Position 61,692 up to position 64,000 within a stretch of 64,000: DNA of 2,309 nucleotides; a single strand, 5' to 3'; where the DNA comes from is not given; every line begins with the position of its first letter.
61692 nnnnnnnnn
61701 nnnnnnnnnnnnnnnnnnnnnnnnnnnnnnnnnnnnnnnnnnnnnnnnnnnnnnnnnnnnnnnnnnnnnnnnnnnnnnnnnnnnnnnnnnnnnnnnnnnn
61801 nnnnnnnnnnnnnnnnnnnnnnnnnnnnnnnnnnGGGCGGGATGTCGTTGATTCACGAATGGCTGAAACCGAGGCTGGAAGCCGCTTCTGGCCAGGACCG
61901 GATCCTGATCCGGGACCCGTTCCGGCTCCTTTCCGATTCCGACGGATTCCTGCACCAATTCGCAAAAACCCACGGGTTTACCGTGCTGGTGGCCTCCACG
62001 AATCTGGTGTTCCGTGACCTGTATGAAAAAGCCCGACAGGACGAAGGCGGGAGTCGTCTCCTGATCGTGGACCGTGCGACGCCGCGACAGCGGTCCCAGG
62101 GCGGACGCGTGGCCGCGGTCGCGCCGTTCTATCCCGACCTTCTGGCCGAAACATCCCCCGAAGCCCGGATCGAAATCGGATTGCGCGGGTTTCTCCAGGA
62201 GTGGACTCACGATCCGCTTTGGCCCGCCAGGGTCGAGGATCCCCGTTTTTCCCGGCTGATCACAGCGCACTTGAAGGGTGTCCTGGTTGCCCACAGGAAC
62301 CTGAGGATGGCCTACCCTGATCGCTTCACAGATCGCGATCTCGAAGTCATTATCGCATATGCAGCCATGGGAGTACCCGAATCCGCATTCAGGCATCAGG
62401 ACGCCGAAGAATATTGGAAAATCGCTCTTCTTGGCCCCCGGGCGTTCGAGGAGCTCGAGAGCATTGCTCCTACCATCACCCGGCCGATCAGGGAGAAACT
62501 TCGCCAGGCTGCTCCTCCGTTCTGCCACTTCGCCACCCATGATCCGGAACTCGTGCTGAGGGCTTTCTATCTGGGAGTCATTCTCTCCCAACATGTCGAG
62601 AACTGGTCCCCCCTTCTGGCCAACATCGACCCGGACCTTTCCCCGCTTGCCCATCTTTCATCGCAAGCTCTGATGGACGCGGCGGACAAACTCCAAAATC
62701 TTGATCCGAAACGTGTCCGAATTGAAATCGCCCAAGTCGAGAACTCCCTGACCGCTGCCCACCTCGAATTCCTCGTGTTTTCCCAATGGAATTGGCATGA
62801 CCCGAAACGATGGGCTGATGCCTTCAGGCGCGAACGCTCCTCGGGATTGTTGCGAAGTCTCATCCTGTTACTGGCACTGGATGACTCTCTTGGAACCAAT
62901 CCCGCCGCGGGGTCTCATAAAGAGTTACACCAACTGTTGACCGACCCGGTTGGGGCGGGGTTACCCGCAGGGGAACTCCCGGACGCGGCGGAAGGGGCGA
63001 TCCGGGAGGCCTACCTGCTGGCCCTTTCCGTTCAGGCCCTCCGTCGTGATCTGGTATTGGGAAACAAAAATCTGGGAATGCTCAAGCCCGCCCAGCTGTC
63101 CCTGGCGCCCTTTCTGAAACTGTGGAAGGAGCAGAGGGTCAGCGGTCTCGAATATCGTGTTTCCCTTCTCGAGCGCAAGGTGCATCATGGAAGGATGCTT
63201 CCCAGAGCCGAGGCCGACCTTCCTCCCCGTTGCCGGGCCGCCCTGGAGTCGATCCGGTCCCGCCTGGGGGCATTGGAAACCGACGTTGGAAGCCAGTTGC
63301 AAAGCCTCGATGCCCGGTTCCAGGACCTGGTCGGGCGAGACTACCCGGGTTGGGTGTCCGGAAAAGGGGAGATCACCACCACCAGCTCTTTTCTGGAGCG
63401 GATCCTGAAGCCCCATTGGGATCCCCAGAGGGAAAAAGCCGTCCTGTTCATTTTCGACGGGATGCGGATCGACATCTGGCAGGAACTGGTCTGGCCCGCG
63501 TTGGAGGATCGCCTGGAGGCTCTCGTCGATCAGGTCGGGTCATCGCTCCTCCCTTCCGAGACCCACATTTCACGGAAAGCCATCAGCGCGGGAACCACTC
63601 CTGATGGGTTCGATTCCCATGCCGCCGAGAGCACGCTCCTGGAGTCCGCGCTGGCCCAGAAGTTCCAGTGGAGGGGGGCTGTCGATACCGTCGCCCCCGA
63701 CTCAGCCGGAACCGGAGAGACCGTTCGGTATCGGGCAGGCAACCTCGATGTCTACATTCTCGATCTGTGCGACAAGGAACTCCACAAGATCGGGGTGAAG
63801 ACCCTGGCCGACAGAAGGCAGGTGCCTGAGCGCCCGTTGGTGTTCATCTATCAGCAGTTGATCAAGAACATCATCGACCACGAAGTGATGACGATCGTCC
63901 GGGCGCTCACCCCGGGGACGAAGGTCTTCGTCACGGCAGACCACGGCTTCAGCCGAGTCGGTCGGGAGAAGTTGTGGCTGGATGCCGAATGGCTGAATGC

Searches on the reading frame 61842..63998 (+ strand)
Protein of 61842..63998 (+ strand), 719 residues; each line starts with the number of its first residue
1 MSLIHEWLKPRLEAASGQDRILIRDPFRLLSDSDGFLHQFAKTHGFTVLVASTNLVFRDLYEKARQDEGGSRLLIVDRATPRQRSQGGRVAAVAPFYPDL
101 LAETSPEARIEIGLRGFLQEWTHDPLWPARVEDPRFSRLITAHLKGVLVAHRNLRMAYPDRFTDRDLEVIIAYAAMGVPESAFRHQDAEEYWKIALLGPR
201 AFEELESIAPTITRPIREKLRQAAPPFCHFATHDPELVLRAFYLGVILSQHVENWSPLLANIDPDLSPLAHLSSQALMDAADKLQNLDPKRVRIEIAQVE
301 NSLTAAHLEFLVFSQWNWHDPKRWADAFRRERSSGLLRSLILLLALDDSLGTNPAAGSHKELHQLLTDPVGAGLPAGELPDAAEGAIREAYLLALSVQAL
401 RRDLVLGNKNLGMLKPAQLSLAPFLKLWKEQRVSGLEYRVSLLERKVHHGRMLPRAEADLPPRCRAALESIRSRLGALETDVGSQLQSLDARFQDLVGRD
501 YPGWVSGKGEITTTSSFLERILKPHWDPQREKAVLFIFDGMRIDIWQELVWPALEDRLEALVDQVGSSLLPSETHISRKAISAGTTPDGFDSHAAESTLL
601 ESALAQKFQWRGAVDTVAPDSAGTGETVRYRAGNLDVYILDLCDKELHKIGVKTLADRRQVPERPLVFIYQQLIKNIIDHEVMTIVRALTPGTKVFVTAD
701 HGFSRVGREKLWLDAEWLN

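Call 6: search_protein_families(library=ncbifam, proteins=[window:61842-63998:+], max_evalue=1)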
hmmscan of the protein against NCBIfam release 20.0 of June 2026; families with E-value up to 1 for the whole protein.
window:61842-63998:+ (719 aa): 3 families
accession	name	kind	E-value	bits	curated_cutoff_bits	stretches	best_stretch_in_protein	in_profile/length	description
NF052313.1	T9SS_RR_PorX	equivalog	5.8e-09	35.2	300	1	484-591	178-284/513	T9SS response regulator signal transducer PorX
NF033449.0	BREX_PglZ_3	exception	3.1e-06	25.8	250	1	517-613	367-463/642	BREX-3 system phosphatase PglZ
NF033445.1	BREX_PglZ_4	exception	0.17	10.3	140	1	676-707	569-600/741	BREX-4 system phosphatase PglZ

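Call 7: search_protein_families(library=pfam, proteins=[window:61842-63998:+], max_evalue=10)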
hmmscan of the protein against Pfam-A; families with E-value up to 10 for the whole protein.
window:61842-63998:+ (719 aa): 2 families
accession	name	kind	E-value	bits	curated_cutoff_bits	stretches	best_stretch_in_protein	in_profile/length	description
PF08665.17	PglZ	-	1.1e-06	29.2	25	2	531-593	1-63/179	PglZ domain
PF01663.27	Phosphodiest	-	0.15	12.1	23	1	634-709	161-227/342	Type I phosphodiesterase / nucleotide pyrophosphatase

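Call 25: find_related_loci(query=A2, collection=genome_contigs, flank=10000)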
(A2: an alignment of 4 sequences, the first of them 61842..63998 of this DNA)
Query A2 (719 aa) in genome_contigs; peptide patterns used: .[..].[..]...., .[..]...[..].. (x = any residue, [..] = any of these).
130 stretches matched a pattern; 40 encode a relative of the query (tblastn E <= 1e-3); 40 distinct loci.
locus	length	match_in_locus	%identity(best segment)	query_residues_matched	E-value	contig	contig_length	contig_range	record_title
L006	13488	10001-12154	52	2-719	0e+0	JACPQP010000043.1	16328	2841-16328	MAG: Chloroflexi bacterium isolate NC_groundwater_656_Ag_B-0.1um_68_36 B_1_S1_Biohub_coassembly_k141_432372, whole genom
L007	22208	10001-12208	50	2-719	0e+0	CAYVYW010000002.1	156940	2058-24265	MAG TPA_asm: uncultured Geobacteraceae bacterium isolate SRP220891_co2_354 genome assembly, contig: NODE_77_length_15694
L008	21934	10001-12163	49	2-719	0e+0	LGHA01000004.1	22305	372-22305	MAG: Anaerolineaceae bacterium 46_22 MPJ_scaffold_305, whole genome shotgun sequence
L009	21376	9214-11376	49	2-719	0e+0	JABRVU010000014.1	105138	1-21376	MAG: Phycisphaerae bacterium isolate MAG-02r c_000000000074, whole genome shotgun sequence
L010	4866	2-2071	51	48-719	0e+0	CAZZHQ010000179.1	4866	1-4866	MAG TPA_asm: uncultured Dehalococcoidales bacterium isolate SRP178699_co1_156 genome assembly, contig: NODE_26170_length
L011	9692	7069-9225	48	3-719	0e+0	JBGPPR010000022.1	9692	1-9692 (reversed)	MAG: Thermodesulfovibrionia bacterium isolate OBJ1_062018_150_9 k141_991833_length_9692_cov_18.3800, whole genome shotgu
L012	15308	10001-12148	46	2-719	0e+0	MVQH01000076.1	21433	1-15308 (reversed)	MAG: Methanosaeta sp. PtaB.Bin018 A4E44_contig000076, whole genome shotgun sequence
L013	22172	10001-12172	49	4-719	0e+0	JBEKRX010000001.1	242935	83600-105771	MAG: Verrucomicrobiota bacterium isolate SPRUCE 520 SPRUCE_520_1, whole genome shotgun sequence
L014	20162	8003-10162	47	3-719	0e+0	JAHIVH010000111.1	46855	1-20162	MAG: Proteobacteria bacterium isolate MM_PC_MetaG.mb.70 MM_PC_MetaG.mb.70_k141_1698554, whole genome shotgun sequence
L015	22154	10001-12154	47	4-719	0e+0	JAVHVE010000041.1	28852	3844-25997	MAG: Acidobacteriota bacterium isolate BP_21 scaffold_3316919, whole genome shotgun sequence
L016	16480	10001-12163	49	2-719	0e+0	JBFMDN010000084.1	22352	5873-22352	MAG: Thermodesulfobacteriota bacterium isolate MAG220 MAG220_84, whole genome shotgun sequence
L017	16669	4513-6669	48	3-719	0e+0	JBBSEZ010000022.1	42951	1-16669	MAG: Gemmatales bacterium isolate LS1_sbin.68 LS1_sbin.68_K_1252110_L_42951_cov_16.1399, whole genome shotgun sequence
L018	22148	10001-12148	45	2-719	0e+0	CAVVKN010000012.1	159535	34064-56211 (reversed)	MAG: Methanotrichaceae archaeon isolate MFD04716.bin.3.283 genome assembly, contig: contig_29570, whole genome shotgun s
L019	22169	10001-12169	47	3-719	0e+0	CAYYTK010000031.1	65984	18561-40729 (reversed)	MAG TPA_asm: uncultured Anaerolineales bacterium isolate binchicken_co66_292 genome assembly, contig: NODE_819_length_65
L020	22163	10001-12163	45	2-719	0e+0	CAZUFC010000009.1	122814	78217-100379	MAG TPA_asm: uncultured bacterium isolate SRP141376_co4_129 genome assembly, contig: NODE_176_length_122814_cov_8.689017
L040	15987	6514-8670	49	3-719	0e+0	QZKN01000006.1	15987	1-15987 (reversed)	MAG: Candidatus Omnitrophota bacterium isolate SURF_12 Ga0104751_1005310, whole genome shotgun sequence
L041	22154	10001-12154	47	4-719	0e+0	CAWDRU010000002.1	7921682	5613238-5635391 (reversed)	MAG: Blastocatellia bacterium isolate MFD04935.bin.1.50 genome assembly, contig: contig_540, whole genome shotgun sequen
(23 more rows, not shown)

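Call 36: search_protein_families(library=pfam, proteins=[L007:17416-19455:+, L007:12968-15472:+, L009:16572-20861:+, L041:13529-14923:+, L009:14229-16568:+, L015:8835-9986:+], max_evalue=0.01)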
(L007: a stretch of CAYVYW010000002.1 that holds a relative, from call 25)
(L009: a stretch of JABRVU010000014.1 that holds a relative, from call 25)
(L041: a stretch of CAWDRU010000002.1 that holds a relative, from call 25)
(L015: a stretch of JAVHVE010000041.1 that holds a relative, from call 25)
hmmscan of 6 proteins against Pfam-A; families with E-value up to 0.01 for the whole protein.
L007:17416-19455:+ (679 aa): 4 families
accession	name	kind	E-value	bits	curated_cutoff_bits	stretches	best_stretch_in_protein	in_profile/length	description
PF13337.12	BrxL_ATPase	-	9.6e-115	383.1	25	1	149-465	1-309/313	Lon-like protease BrxL-like, ATPase domain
PF05362.19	Lon_C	-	1.6e-50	172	21.1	1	494-677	21-204/205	Lon protease (S16) C-terminal proteolytic domain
PF20442.3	BrxL_N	-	4e-30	104.9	28.2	1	10-136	2-132/132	BREX system Lon protease-like protein BrxL N-terminal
PF13541.12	ChlI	-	6.6e-07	29.7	27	1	577-645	53-121/121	Subunit ChlI of Mg-chelatase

L007:12968-15472:+ (834 aa): 7 families
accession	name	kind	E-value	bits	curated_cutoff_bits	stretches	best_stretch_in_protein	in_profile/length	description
PF01555.25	N6_N4_Mtase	-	6.3e-20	72.5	26.7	2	56-129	145-213/221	DNA methylase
PF01170.24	UPF0020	-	7.4e-07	29.5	22.3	0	393-438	89-136/197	RMKL-like, methyltransferase domain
PF13649.12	Methyltransf_25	-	0.00019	22.5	27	0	101-131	1-33/97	Methyltransferase domain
PF03602.21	Cons_hypoth95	-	0.00096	19.3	24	0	421-439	111-129/182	Conserved hypothetical protein 95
PF02086.21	MethyltransfD12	-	0.00098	19.4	22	0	87-179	12-101/253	D12 class N6 adenine-specific DNA methyltransferase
PF08241.18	Methyltransf_11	-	0.0015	19.6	21.2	0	473-495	71-93/95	Methyltransferase domain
PF13847.12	Methyltransf_31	-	0.0078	16.3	27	0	96-130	2-39/145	Methyltransferase domain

L009:16572-20861:+ (1429 aa): 6 families
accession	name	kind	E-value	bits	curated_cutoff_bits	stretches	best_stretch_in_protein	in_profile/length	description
PF13086.12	AAA_11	-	1.2e-21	78.1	27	2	927-1017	2-93/257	AAA domain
PF13087.12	AAA_12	-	2.3e-16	60.4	27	1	1139-1372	4-191/195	AAA domain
PF13604.12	AAA_30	-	5.4e-11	43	27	2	926-995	1-65/191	AAA domain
PF13245.12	AAA_19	-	2.7e-09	37.7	25.1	1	931-1121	1-132/134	AAA domain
PF13401.12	AAA_22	-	0.0047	17.7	27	0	943-1091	7-96/130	AAA domain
PF00270.35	DEAD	-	0.0075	16.4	26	0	928-1092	1-130/167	DEAD/DEAH box helicase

L041:13529-14923:+ (464 aa): 2 families
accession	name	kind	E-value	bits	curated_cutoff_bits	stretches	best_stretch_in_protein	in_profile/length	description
PF04326.19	SLFN_AlbA_2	-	8.1e-25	88.1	25.3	1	14-125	1-118/118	Schlafen, AlbA_2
PF13749.12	HATPase_c_4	-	1.5e-20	73.5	26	1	300-385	3-88/89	Putative ATP-dependent DNA helicase recG C-terminal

L009:14229-16568:+ (779 aa): 5 families
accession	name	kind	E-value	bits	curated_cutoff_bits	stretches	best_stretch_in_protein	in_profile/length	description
PF01555.25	N6_N4_Mtase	-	1.9e-11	44.8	26.7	2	557-645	1-54/221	DNA methylase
PF01170.24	UPF0020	-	0.00017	21.8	22.3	0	150-176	28-54/197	RMKL-like, methyltransferase domain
PF13719.11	Zn_ribbon_5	-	0.0053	16.9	29.3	0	286-314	3-34/37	zinc-ribbon domain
PF08241.18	Methyltransf_11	-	0.0096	17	21.2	0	621-642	74-95/95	Methyltransferase domain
PF10122.14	Zn_ribbon_Com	-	0.0097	15.8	22.9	1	283-314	2-33/52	Mu-like prophage protein Com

L015:8835-9986:+ (383 aa): 3 families
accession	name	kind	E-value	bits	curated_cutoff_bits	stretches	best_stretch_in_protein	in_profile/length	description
PF00069.31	Pkinase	-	2.2e-43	149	31.7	1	15-275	1-254/263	Protein kinase domain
PF07714.23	PK_Tyr_Ser-Thr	-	4.1e-27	95.6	23.1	1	17-273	3-249/258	Protein tyrosine and serine/threonine kinase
PF01636.29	APH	-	0.0059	16.8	23.2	0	141-171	170-201/239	Phosphotransferase enzyme family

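Call 44: search_protein_families(library=ncbifam, proteins=[L007:3218-4330:+, L007:4327-4848:+, L007:5653-10035:+, L040:6514-9420:+, L007:12968-15472:+, L007:17416-19455:+, L007:4858-5637:+], max_evalue=0.01)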
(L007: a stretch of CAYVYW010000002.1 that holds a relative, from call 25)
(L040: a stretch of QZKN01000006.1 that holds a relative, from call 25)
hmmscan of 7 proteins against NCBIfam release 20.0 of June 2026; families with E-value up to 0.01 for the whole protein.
L007:3218-4330:+ (370 aa): 2 families
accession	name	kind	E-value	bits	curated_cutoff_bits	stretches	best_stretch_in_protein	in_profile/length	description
NF000642.1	PRK00024.1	equivalog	4.5e-07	29.7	180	1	14-92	1-79/212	RadC family protein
TIGR00608.1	radc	subfamily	1.7e-05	24.7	133.85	1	12-91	1-84/218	RadC family protein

L007:4327-4848:+ (173 aa): 1 family
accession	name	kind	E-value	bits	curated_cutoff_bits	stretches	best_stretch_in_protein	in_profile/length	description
NF033453.1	BREX_3_BrxF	hypoth_equivalog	0.00024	20.8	50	1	91-157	71-136/149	BREX-3 system P-loop-containing protein BrxF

L007:5653-10035:+ (1460 aa): 1 family
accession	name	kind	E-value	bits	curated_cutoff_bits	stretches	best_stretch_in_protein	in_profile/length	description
NF033441.0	BREX_BrxC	hypoth_equivalog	1.6e-05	23.4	400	0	81-110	61-85/1173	BREX system P-loop protein BrxC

L040:6514-9420:+ (968 aa): 6 families
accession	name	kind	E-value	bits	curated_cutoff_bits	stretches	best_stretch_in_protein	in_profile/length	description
NF052313.1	T9SS_RR_PorX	equivalog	1.3e-19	70.4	300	2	475-591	169-284/513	T9SS response regulator signal transducer PorX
NF033449.0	BREX_PglZ_3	exception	6.3e-13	47.9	250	1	462-705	310-554/642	BREX-3 system phosphatase PglZ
NF033450.1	BREX_PglZ_1_B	equivalog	2.9e-07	29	400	0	799-818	655-674/675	BREX-1 system phosphatase PglZ type B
NF033446.0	BREX_PglZ_2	exception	6.4e-06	24.7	200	1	464-585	407-531/890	BREX-2 system phosphatase PglZ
NF033444.1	BREX_PglZ_5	exception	0.00016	19.8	250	1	531-722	454-632/704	BREX-5 system phosphatase PglZ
TIGR02687.1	TIGR02687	equivalog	0.00037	18.6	270.35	0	471-576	395-502/844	BREX-1 system phosphatase PglZ type A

L007:12968-15472:+ (834 aa): 6 families
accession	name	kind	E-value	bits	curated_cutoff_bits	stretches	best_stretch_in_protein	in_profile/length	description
NF008572.0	PRK11524.1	equivalog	1.5e-10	40.7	292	1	78-128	195-245/294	adenine-specific DNA-methyltransferase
NF010253.0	PRK13699.1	subfamily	5.8e-10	39.2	244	1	76-127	142-193/226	DNA methyltransferase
NF050803.1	DnaMtaseCcrMCaul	equivalog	5.5e-08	32.1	830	1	79-128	187-236/350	adenine-specific DNA-methyltransferase CcrM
NF042963.1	DUF1156_antiphage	equivalog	7.2e-06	24.4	1000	1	313-489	465-639/960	anti-phage-associated DUF1156 domain-containing protein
TIGR01177.1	TIGR01177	hypoth_equivalog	1.3e-05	24.7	316.55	0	97-127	182-212/330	TIGR01177 family methyltransferase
NF040721.1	Trm14_Arch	equivalog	0.0072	15.5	280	0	97-117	191-212/370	tRNA (guanine(6)-N2)-methyltransferase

L007:17416-19455:+ (679 aa): 10 families
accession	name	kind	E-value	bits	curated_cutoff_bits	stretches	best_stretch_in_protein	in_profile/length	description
TIGR02653.1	Lon_rel_chp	hypoth_equivalog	1.1e-151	506.5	628.25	1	3-665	4-661/675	protease Lon-related BREX system protein BrxL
TIGR02688.1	TIGR02688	equivalog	6.9e-143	476.5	329.3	1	7-460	1-449/449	BREX system Lon protease-like protein BrxL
TIGR00763.1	lon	equivalog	3.8e-43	148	608.05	1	493-676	611-795/795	endopeptidase La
NF008053.0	PRK10787.1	equivalog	8.1e-41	139.9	891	1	495-676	590-771/784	endopeptidase La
TIGR00764.1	lon_rel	equivalog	1.5e-30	106.4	516.6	1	491-677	410-594/608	ATP-dependent protease LonB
TIGR02902.1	spore_lonB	equivalog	1.1e-28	100.2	723.3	1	492-675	340-530/531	ATP-dependent protease LonB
TIGR02903.1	spore_lon_C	equivalog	1.2e-24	86.8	678.8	1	493-673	439-612/615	Lon family ATP-dependent protease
TIGR00416.1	sms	equivalog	1.8e-09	36.9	403.05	1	573-661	361-449/454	DNA repair protein RadA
NF041438.1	SepM_fam_S16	equivalog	0.0002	20.5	200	1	578-648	224-296/340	SepM family pheromone-processing serine protease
TIGR00368.1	TIGR00368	hypoth_equivalog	0.0065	15.1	362.4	0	576-652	67-145/499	YifB family Mg chelatase-like AAA ATPase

L007:4858-5637:+ (259 aa): 0 families

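Call 48: search_protein_families(library=padloc, proteins=[L007:3218-4330:+, L007:4327-4848:+, L007:5653-10035:+, L040:6514-9420:+, L007:12968-15472:+, L007:17416-19455:+, L007:4858-5637:+], max_evalue=0.01)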
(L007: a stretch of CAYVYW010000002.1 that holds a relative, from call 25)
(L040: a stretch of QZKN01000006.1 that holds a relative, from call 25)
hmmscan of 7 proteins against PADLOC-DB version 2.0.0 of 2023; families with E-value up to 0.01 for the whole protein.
L007:3218-4330:+ (370 aa): 0 families

L007:4327-4848:+ (173 aa): 0 families

L007:5653-10035:+ (1460 aa): 3 families
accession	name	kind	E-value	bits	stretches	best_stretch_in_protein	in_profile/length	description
PDLC02488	BrxC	-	5.3e-08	29.3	0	88-120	65-97/1240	BrxC-PglY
PDLC04140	mad8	-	0.00021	18.9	1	91-336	31-223/314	mads_8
PDLC02484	BrxC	-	0.0018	14.2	0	86-114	61-88/1186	BrxC-PglY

L040:6514-9420:+ (968 aa): 11 families
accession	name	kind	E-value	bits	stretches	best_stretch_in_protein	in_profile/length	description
PDLC02564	PglZ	-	1.3e-10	38.4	1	472-576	405-509/855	PglZ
PDLC02558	PglZ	-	1.5e-09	34.7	1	471-592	344-464/666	PglZ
PDLC02566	PglZ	-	8.4e-08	28.9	1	797-831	656-690/774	PglZ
PDLC02556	PglZ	-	5.8e-07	26.5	1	461-591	307-440/641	PglZ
PDLC02565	PglZ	-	8.4e-07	25.7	1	463-581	417-537/910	PglZ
PDLC02547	PglZ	-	1.3e-06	24.9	1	480-575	416-513/855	PglZ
PDLC02561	PglZ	-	0.00011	18.5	0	799-824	696-721/840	PglZ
PDLC02555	PglZ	-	0.00042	17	1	487-611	324-447/613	PglZ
PDLC02545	PglZ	-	0.0012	15.3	0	790-821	607-638/750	PglZ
PDLC02559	PglZ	-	0.0024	14.1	1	800-836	716-752/860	PglZ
PDLC02563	PglZ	-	0.0044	13.3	0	799-823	692-716/831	PglZ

L007:12968-15472:+ (834 aa): 68 families (the best 25 are shown)
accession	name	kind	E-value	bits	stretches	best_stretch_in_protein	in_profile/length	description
PDLC02541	PglX|PglXI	-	1e-89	299.8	2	119-626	188-702/919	PglXI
PDLC03312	MTase_II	-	6.5e-56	187.8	2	179-559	895-1269/1344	Type II methyltransferase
PDLC03346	MTase_II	-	5.9e-47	158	2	178-560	360-740/1068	Type II methyltransferase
PDLC03319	MTase_II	-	2.1e-29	100.7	2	303-560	161-426/503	Type II methyltransferase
PDLC03367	MTase_II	-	1e-23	81.5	1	71-519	15-442/633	Type II methyltransferase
PDLC03353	MTase_II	-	2.5e-16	58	2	82-128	193-239/260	Type II methyltransferase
PDLC03325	MTase_II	-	4.1e-15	53.4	2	375-499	243-362/426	Type II methyltransferase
PDLC03371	MTase_II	-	3.5e-14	50.9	1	79-128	192-241/260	Type II methyltransferase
PDLC03299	MTase_II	-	6e-14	50.2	2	78-129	196-247/296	Type II methyltransferase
PDLC04134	mad2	-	1.5e-13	48.5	2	87-130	279-324/492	mads_2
PDLC03380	MTase_II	-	6.8e-13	46.6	2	73-148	32-107/393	Type II methyltransferase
PDLC03350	MTase_II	-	9e-13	46.3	2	83-130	239-286/312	Type II methyltransferase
PDLC03322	MTase_II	-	9.1e-13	45.8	1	73-156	37-123/446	Type II methyltransferase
PDLC03224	MTase_II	-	1.1e-11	42.4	1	66-165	61-164/481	Type II methyltransferase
PDLC03228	MTase_II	-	2.3e-11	42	1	79-129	145-195/227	Type II methyltransferase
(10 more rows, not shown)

L007:17416-19455:+ (679 aa): 7 families
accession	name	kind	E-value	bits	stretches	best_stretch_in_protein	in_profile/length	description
PDLC02506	BrxL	-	8e-170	564.4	1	3-676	8-677/680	BrxL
PDLC02508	BrxL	-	3.4e-138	459.9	1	2-469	3-464/698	BrxL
PDLC02509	BrxL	-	1.8e-96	321.8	2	148-478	198-525/535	BrxL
PDLC02505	BrxL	-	1.8e-79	265.9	1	4-471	5-476/482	BrxL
PDLC02507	BrxL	-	1.3e-60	203.6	1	7-463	18-467/482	BrxL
PDLC01981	CARF_m2--CARF_LON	-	9.6e-05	20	1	541-653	92-197/408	-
PDLC01050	CRISPR-Lon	-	0.0099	12.7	0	594-636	144-185/458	Lon protease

L007:4858-5637:+ (259 aa): 0 families
